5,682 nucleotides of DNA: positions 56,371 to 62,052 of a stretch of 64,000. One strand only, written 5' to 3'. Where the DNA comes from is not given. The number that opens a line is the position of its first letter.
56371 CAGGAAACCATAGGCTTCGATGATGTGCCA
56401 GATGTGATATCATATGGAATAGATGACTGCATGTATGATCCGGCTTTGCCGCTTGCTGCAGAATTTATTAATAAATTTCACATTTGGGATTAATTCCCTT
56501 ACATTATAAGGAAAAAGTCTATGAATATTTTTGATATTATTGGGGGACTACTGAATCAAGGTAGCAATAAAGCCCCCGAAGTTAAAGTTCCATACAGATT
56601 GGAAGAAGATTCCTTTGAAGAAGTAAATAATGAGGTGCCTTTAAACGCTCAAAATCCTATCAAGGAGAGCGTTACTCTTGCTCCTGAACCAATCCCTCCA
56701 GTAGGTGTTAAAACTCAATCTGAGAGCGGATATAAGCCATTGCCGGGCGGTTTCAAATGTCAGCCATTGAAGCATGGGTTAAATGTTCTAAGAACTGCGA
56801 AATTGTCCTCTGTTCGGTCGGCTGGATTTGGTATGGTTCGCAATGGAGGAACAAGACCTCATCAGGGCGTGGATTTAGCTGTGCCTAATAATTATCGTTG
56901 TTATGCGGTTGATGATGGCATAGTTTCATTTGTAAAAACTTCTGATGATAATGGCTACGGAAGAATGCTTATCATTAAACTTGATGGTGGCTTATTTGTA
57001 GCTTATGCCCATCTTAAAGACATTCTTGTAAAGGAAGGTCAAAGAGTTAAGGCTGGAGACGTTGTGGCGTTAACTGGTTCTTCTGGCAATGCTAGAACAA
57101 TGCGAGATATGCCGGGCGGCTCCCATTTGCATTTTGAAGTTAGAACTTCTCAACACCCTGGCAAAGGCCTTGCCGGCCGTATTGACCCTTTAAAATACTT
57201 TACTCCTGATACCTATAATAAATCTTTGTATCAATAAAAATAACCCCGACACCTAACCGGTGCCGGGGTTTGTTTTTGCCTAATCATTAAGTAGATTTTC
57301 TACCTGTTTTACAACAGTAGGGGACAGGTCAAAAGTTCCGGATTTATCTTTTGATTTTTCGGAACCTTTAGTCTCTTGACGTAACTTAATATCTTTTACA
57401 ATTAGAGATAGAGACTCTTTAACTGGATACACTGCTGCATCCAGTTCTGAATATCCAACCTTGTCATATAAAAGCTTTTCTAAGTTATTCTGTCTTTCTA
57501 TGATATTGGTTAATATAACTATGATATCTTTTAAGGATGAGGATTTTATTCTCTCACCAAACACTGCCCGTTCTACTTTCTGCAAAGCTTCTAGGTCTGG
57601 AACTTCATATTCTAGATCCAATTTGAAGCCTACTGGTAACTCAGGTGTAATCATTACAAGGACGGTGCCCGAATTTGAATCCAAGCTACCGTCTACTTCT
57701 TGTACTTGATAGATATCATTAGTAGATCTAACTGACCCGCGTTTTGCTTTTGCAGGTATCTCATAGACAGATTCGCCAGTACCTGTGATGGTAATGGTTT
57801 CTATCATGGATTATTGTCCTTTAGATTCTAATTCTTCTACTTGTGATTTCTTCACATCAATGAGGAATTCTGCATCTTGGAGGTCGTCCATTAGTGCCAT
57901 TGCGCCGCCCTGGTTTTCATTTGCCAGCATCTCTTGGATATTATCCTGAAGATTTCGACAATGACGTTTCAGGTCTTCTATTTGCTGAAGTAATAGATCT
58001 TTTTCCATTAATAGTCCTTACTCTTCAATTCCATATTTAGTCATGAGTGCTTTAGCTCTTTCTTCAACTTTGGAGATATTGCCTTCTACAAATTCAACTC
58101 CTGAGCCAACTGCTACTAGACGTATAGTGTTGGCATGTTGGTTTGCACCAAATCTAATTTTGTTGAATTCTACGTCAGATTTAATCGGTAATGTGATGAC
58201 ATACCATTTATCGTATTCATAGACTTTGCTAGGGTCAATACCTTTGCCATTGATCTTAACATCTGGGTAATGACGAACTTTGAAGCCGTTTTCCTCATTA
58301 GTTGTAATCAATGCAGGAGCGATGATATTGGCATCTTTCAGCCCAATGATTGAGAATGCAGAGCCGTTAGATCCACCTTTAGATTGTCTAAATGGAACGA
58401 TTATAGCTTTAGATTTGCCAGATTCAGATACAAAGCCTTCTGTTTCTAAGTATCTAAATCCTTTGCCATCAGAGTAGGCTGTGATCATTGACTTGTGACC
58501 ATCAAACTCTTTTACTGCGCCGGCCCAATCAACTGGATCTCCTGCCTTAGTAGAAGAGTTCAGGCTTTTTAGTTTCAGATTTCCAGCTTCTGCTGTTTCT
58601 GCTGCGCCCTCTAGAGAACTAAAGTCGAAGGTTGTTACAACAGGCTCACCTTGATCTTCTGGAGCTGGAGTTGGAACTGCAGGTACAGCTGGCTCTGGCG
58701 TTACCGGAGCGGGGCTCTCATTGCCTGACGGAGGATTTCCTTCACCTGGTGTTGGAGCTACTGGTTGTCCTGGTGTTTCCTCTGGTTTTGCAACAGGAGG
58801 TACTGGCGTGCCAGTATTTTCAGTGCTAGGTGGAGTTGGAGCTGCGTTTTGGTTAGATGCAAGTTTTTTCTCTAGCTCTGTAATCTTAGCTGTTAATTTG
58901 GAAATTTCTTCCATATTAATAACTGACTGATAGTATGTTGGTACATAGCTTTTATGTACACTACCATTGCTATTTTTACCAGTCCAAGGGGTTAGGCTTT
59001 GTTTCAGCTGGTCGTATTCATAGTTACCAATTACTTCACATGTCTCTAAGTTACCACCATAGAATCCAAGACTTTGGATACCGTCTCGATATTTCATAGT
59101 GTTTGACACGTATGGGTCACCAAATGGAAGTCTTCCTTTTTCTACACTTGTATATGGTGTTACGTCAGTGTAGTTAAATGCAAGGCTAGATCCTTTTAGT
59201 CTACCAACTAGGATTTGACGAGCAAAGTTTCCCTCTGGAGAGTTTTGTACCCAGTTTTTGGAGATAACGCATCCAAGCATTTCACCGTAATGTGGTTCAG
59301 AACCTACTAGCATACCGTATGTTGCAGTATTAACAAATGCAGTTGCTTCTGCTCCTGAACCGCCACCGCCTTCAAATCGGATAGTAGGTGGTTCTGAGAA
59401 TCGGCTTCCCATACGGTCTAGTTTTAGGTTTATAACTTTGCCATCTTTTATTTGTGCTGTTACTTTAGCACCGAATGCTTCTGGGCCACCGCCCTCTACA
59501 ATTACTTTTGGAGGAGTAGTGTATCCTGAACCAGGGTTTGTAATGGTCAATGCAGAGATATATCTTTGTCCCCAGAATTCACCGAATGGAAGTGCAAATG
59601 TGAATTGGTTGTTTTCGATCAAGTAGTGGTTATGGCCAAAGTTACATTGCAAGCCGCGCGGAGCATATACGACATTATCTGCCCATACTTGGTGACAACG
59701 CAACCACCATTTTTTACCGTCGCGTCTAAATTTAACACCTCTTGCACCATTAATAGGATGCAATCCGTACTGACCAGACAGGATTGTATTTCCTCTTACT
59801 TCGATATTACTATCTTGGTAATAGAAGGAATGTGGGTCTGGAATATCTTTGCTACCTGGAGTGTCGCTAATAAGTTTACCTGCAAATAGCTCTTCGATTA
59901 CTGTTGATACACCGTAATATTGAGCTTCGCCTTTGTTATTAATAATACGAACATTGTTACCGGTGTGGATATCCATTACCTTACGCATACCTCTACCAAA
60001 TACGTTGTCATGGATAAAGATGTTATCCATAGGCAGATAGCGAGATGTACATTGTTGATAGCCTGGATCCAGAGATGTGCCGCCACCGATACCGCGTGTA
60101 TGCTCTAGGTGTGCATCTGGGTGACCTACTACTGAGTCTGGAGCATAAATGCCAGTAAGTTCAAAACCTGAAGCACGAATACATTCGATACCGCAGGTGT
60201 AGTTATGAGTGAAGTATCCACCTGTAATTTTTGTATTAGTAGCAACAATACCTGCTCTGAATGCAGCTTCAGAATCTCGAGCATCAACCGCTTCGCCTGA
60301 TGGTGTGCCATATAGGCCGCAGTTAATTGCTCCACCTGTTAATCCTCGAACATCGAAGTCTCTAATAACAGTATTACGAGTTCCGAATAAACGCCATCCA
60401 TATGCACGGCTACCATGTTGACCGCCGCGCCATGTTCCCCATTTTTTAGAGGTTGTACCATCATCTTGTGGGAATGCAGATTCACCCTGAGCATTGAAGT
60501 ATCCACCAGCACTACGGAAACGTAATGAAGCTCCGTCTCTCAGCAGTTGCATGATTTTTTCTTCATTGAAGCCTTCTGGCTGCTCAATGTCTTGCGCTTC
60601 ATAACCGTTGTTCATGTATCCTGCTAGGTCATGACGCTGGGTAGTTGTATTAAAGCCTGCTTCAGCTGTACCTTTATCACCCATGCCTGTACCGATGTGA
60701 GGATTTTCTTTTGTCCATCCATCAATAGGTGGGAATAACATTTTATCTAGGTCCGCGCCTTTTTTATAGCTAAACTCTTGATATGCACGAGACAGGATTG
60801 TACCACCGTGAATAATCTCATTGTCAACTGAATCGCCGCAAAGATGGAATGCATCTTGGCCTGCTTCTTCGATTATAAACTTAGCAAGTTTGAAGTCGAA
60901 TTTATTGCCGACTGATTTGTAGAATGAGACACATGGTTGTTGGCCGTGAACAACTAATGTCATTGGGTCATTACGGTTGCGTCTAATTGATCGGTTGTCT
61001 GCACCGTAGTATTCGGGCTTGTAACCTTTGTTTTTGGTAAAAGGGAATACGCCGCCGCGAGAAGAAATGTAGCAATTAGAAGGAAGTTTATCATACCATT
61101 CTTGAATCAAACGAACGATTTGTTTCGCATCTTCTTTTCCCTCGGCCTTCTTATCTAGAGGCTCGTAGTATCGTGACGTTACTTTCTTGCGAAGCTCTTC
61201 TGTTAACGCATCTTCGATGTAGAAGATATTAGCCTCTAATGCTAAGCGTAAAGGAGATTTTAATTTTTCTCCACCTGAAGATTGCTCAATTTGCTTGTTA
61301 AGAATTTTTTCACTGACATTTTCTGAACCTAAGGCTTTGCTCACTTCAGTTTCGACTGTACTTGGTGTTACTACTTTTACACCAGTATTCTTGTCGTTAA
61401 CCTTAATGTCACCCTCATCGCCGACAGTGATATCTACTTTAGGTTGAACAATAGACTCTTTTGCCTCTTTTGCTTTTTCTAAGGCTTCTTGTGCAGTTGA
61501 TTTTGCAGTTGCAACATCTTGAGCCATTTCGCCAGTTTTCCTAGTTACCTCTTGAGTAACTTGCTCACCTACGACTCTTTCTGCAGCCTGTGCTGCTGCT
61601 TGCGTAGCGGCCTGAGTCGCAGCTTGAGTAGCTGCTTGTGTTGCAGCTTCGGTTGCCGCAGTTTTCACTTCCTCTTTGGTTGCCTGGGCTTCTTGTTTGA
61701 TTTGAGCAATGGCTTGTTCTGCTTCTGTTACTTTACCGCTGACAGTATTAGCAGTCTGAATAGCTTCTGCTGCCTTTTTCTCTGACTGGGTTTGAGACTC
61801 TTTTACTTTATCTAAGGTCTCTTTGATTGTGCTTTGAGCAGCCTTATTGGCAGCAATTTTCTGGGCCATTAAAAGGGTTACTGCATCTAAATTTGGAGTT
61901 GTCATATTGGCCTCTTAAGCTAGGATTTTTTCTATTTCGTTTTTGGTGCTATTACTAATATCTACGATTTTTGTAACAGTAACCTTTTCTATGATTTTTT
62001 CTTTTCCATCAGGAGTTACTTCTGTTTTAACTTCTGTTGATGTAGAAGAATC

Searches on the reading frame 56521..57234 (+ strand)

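Call 57: search_protein_families(library=phrogs, proteins=[window:56521-57234:+], max_evalue=0.001)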
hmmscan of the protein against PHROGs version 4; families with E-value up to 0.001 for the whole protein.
window:56521-57234:+ (238 aa): 22 families
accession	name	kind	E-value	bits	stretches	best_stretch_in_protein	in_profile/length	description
phrog_21656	-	other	2.8e-28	99.4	1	92-234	615-750/1022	peptidase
phrog_7767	-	other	2e-22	80.9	1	102-229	9-121/194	metallo-endopeptidase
phrog_16615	-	other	5.1e-17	62.8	1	111-211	416-508/529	peptidase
phrog_6700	-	lysis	5.8e-16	57.6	1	94-211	2607-2715/2898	endolysin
phrog_14988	-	other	8e-16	59.5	1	94-210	11-129/272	peptidase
phrog_4070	-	tail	9.6e-16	58.1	1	107-226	618-726/989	tail length tape measure protein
phrog_3084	-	lysis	2.5e-14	54.2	1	100-227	13-134/468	endolysin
phrog_1067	-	head and packaging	1.1e-13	51.6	1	33-216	695-853/991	minor head protein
phrog_3578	-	lysis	1.2e-13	52.2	1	115-230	237-359/405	endolysin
phrog_880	-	lysis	9.2e-13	49.3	1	100-212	18-124/435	endolysin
phrog_28394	-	unknown function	1e-12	48.8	1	113-226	202-299/303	-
phrog_36429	-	unknown function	1.1e-12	47.5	1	112-209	128-222/1159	-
phrog_10030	-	tail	9e-11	40.8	1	114-213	1914-2011/2105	tail length tape measure protein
phrog_8537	-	unknown function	9.5e-11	42.6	1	109-227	13-118/384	-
phrog_167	-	tail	9.7e-11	41.1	1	108-218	1208-1303/1555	tail length tape measure protein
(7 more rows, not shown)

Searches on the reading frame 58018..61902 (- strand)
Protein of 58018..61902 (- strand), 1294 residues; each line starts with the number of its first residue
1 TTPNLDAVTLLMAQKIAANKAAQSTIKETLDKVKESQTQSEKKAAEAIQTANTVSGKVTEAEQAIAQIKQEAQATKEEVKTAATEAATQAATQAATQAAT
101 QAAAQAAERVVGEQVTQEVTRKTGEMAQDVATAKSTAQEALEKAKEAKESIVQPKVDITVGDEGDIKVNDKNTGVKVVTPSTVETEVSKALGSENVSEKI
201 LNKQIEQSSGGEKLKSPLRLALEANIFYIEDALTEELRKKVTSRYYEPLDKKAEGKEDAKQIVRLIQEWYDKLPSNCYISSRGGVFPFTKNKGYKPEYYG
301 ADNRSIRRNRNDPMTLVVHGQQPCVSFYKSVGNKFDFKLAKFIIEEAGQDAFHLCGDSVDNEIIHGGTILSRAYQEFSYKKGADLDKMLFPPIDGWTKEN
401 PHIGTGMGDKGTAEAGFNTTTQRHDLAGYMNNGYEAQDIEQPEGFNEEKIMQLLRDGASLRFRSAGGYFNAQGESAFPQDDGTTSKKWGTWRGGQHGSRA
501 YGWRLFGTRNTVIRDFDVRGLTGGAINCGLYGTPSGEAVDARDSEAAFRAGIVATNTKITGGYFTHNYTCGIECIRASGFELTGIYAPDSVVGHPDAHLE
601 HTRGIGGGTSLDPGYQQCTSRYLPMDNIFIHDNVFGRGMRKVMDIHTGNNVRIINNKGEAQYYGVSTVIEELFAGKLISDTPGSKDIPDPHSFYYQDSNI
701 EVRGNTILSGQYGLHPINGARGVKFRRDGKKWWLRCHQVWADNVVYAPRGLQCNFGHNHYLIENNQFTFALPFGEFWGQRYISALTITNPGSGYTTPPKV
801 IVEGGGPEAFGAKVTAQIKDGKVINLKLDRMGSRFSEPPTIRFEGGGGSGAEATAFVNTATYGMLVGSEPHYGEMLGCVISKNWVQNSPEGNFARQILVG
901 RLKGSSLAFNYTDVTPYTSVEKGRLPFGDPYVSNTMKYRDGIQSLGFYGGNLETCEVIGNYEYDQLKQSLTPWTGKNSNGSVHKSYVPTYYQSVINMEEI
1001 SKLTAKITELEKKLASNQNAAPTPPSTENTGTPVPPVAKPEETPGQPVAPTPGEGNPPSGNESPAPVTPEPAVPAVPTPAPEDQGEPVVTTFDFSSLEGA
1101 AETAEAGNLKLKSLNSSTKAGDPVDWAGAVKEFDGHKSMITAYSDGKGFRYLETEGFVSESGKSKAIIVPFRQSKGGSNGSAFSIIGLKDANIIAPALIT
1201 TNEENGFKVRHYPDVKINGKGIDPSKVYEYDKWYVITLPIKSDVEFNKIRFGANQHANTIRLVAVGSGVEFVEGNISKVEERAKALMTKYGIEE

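Call 38: search_protein_families(library=pfam, proteins=[window:58018-61902:-], max_evalue=0.01)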
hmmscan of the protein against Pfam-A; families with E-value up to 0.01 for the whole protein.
window:58018-61902:- (1294 aa): 0 families

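Call 57: search_protein_families(library=phrogs, proteins=[window:58018-61902:-], max_evalue=0.001)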
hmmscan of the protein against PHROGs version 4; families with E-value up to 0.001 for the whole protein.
window:58018-61902:- (1294 aa): 6 families
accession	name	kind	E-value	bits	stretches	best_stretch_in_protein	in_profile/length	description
phrog_708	-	tail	2.1e-11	43.2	1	782-859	817-893/1383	baseplate wedge subunit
phrog_5342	-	tail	5.9e-11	40.9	1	778-863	58-142/3319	tail fiber protein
phrog_701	-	head and packaging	8.9e-10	35.9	1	782-858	1166-1240/6136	virion structural protein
phrog_1922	-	tail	2.4e-08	34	1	781-852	833-900/932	baseplate hub subunit and tail lysozyme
phrog_19630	-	head and packaging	1.1e-07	31.1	1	782-860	1162-1238/1266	virion structural protein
phrog_22827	-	unknown function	0.00016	21.4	1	783-858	144-219/613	-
